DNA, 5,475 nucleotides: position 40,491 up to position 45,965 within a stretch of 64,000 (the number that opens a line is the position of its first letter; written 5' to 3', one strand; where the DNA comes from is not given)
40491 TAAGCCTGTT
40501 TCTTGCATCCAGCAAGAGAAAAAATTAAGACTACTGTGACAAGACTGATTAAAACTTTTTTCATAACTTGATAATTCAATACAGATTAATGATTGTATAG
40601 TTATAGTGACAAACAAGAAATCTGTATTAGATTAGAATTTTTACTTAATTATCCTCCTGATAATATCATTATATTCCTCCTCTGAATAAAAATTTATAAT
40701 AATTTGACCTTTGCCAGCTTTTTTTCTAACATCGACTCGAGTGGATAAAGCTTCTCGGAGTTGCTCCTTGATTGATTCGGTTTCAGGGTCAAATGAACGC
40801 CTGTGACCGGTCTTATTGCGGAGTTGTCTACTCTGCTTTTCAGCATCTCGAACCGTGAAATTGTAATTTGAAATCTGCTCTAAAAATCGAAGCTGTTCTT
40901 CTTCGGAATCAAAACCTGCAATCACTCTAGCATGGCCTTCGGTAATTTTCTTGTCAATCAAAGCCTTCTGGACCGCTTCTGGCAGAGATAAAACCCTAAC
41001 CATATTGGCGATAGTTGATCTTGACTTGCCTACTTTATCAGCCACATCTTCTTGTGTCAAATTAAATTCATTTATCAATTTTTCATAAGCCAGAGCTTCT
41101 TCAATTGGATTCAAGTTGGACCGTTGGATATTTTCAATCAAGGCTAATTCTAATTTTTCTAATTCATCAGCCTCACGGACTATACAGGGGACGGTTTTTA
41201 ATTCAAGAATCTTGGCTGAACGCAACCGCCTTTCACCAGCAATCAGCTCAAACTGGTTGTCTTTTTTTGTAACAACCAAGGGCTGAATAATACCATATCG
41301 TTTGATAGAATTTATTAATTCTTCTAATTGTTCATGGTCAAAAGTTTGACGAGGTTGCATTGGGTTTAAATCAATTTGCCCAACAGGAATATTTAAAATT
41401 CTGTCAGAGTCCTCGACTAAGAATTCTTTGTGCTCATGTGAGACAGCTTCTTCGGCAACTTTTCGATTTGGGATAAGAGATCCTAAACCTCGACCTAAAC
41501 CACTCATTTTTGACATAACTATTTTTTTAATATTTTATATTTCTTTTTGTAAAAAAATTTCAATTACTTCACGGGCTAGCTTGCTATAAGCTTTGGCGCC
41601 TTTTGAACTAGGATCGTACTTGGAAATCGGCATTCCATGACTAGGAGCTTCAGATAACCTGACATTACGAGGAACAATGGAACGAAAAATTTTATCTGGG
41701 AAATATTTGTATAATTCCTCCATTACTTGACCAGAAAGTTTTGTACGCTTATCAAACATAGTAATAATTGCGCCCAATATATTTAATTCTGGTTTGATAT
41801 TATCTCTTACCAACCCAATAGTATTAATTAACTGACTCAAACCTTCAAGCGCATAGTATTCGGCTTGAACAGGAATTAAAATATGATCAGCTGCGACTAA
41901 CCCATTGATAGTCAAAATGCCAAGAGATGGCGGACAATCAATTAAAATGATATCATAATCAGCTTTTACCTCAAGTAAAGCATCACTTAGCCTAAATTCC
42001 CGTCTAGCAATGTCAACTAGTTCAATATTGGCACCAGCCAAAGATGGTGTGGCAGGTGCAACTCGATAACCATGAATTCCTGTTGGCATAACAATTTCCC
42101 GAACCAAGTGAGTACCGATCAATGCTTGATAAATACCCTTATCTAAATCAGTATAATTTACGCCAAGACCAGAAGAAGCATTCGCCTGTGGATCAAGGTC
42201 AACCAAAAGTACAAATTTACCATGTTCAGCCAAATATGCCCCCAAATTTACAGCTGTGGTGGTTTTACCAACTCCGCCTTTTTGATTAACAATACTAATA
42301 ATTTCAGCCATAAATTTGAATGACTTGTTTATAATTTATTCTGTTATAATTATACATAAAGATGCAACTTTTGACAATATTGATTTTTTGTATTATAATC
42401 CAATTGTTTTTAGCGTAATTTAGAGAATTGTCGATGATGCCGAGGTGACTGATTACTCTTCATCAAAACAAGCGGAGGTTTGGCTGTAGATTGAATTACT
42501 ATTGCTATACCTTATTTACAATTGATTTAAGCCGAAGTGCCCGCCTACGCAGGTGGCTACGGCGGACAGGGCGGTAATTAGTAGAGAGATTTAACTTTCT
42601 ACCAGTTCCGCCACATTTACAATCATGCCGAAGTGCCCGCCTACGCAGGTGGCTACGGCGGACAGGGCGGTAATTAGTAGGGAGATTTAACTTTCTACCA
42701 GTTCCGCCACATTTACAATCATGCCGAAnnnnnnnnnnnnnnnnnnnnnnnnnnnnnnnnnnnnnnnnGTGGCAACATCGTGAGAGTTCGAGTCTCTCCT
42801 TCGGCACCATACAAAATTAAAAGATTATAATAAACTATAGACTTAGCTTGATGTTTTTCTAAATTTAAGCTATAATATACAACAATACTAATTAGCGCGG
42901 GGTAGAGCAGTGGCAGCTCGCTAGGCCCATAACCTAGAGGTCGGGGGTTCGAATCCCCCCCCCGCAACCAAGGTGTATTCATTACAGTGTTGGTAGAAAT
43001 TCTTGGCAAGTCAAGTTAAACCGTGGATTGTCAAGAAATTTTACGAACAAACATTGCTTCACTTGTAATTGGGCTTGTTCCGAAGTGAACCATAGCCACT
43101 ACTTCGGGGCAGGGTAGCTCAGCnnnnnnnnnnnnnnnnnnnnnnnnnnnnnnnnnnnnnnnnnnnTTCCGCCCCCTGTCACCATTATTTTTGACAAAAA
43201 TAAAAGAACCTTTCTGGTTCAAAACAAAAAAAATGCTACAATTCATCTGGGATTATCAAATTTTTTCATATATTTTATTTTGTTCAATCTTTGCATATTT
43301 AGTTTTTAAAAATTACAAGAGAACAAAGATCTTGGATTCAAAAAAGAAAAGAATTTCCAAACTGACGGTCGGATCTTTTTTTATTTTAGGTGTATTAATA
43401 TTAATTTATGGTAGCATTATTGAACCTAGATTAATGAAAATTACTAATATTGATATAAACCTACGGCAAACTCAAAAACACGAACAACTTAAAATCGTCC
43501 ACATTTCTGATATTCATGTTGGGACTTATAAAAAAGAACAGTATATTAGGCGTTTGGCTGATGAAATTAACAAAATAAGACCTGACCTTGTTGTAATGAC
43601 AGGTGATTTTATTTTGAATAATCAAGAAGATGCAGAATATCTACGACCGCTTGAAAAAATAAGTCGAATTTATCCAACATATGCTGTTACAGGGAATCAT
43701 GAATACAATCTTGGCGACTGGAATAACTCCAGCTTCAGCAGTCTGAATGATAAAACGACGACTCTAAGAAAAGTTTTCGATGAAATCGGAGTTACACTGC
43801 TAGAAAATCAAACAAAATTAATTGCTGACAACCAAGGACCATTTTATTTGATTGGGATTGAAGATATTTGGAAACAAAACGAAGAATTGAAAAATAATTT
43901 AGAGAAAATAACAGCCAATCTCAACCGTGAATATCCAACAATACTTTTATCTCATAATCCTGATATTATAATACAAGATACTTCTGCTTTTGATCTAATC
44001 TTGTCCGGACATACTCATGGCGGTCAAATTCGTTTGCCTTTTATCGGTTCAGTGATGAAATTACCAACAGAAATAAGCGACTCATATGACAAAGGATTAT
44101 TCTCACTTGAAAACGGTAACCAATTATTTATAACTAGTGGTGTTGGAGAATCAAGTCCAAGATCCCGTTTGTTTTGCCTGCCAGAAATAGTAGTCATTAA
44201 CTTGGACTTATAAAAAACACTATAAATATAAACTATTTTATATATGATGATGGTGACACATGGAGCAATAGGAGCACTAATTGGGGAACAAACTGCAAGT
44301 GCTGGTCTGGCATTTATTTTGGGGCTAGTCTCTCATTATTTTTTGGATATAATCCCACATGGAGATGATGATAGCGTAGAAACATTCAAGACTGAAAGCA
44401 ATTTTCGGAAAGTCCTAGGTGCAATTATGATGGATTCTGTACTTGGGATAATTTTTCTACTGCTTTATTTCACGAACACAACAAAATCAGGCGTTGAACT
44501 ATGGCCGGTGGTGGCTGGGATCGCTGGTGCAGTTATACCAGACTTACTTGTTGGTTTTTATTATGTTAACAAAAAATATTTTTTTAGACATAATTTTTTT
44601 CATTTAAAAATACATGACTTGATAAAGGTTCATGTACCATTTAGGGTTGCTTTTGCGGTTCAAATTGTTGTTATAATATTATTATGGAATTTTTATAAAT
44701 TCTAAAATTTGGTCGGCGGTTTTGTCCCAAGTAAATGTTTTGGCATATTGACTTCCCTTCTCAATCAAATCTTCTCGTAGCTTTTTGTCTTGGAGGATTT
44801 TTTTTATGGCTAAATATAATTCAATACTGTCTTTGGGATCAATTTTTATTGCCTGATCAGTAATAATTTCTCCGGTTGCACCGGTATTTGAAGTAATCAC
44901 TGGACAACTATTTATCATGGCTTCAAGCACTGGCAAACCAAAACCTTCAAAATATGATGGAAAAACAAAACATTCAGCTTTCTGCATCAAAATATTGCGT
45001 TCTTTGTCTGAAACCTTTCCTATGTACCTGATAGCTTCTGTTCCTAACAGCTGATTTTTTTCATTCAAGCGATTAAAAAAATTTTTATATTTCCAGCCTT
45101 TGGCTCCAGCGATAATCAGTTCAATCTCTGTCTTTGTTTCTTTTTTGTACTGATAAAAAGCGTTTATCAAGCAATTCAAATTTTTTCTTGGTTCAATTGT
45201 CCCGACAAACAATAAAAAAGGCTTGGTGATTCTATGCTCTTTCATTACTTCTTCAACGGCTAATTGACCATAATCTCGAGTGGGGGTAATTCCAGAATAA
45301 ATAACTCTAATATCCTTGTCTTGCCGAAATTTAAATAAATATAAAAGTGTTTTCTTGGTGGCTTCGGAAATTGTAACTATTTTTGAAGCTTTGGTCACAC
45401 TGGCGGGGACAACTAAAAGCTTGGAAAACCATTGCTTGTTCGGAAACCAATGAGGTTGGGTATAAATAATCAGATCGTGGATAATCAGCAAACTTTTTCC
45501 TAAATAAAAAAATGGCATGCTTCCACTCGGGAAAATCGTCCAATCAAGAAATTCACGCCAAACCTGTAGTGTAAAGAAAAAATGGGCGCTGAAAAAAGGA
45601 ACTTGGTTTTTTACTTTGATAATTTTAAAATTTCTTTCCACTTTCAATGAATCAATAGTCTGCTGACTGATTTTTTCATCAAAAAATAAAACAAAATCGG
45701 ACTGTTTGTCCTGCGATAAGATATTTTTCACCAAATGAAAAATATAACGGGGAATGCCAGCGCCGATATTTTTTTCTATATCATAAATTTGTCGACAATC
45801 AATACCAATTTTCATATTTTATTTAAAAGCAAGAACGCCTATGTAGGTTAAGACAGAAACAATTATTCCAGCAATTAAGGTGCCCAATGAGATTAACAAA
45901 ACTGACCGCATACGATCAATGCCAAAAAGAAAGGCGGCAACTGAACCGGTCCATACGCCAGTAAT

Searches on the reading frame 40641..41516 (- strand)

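Call 13: search_protein_families(library=pfam, proteins=[window:40641-41516:-], max_evalue=0.001)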
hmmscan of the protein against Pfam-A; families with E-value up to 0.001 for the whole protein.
window:40641-41516:- (291 aa): 5 families
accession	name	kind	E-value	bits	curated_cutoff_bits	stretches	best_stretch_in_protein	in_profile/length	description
PF17762.8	HTH_ParB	-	4.2e-36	123.6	22.6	1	134-233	2-101/102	ParB HTH domain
PF02195.25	ParB_N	-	2.1e-30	105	26.3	1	40-131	3-95/95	ParB N-terminal domain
PF23552.2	ParB_C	-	7.3e-08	32.2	23.8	1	243-289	2-49/50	ParB dimerisation domain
PF01381.28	HTH_3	-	1.6e-05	25.3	23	1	147-173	4-30/55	Helix-turn-helix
PF01978.25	TrmB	-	0.00056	20.1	25.6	0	140-184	10-54/68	Sugar-specific transcriptional regulator TrmB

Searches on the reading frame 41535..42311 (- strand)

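Call 13: search_protein_families(library=pfam, proteins=[window:41535-42311:-], max_evalue=0.001)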
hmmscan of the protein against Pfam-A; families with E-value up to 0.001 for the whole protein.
window:41535-42311:- (258 aa): 7 families
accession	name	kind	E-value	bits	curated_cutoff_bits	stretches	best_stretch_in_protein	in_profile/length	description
PF13614.12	AAA_31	-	1.5e-62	211.1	27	1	3-178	2-177/177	AAA domain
PF01656.29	CbiA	-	9.2e-30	103.6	25.4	1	5-229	1-125/125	CobQ/CobB/MinD/ParA nucleotide binding domain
PF00142.24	Fer4_NifH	-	3.5e-10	40.2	25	1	9-251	6-246/271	4Fe-4S iron sulfur cluster binding proteins, NifH/frxC family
PF06564.18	CBP_BcsQ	-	3.7e-10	40.2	21.3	1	5-247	4-231/234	Cellulose biosynthesis protein BcsQ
PF10609.15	ParA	-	1.2e-09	38.4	27.1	1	3-40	4-41/246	NUBPL iron-transfer P-loop NTPase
PF09140.17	MipZ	-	2e-09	37.6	20.7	1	4-43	2-41/262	ATPase MipZ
PF02374.21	ArsA_ATPase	-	9.8e-08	32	24.3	1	8-52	6-50/305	Anion-transporting ATPase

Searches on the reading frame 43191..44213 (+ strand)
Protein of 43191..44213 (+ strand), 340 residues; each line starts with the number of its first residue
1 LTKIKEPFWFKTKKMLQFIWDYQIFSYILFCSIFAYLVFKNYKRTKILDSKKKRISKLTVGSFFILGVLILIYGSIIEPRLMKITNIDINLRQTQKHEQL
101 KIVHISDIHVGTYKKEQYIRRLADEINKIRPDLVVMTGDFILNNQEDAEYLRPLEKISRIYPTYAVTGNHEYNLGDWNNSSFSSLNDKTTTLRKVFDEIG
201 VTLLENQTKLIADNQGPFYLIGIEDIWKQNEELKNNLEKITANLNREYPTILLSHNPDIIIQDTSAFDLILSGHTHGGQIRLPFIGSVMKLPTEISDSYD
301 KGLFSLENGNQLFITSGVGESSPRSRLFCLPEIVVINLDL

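Call 23: search_protein_families(library=pfam, proteins=[window:43191-44213:+], max_evalue=0.001)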
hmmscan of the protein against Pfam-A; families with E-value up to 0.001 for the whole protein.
window:43191-44213:+ (340 aa): 2 families
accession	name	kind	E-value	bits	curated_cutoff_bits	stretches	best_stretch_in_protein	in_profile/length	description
PF00149.33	Metallophos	-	3.6e-19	70.4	21.5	1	100-277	1-190/191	Calcineurin-like phosphoesterase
PF12850.12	Metallophos_2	-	9.2e-10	39.2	27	1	100-277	1-118/154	Calcineurin-like phosphoesterase superfamily domain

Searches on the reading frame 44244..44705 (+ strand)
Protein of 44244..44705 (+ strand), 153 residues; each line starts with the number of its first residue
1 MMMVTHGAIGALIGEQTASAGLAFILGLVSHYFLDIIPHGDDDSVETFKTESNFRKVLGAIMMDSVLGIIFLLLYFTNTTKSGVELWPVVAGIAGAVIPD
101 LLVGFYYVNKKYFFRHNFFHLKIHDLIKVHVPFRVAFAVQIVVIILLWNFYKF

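Call 23: search_protein_families(library=pfam, proteins=[window:44244-44705:+], max_evalue=0.001)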
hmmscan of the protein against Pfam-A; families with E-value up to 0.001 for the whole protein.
window:44244-44705:+ (153 aa): 2 families
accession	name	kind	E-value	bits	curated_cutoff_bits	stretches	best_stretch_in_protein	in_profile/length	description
PF00882.24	Zn_dep_PLPC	-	3.9e-05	24.1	26.8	0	22-53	80-105/167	Zinc dependent phospholipase C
PF01943.22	Polysacc_synt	-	0.00086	19.2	28.2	1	52-132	135-213/274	Polysaccharide biosynthesis protein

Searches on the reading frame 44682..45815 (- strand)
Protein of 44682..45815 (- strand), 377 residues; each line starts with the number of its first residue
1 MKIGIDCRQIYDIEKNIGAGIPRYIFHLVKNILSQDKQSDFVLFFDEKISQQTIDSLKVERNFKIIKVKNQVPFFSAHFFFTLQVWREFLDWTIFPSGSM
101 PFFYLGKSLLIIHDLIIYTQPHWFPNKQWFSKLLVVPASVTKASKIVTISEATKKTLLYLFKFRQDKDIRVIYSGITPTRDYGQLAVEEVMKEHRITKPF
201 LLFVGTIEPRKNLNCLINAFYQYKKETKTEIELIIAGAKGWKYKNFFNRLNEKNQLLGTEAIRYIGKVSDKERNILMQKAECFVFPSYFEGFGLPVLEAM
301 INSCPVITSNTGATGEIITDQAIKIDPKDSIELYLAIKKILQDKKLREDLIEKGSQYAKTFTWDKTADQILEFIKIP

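Call 23: search_protein_families(library=pfam, proteins=[window:44682-45815:-], max_evalue=0.001)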
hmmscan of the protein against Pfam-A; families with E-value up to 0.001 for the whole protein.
window:44682-45815:- (377 aa): 3 families
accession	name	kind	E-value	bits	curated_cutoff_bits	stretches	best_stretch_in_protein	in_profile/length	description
PF00534.26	Glycos_transf_1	-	5.2e-34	117.7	26.4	1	192-355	7-170/172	Glycosyl transferases group 1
PF13692.12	Glyco_trans_1_4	-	1.1e-24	87.7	27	1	199-343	2-142/142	Glycosyl transferases group 1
PF20706.3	GT4-conflict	-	1.1e-08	34.9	26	1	196-321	195-323/385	Family 4 Glycosyltransferase in conflict systems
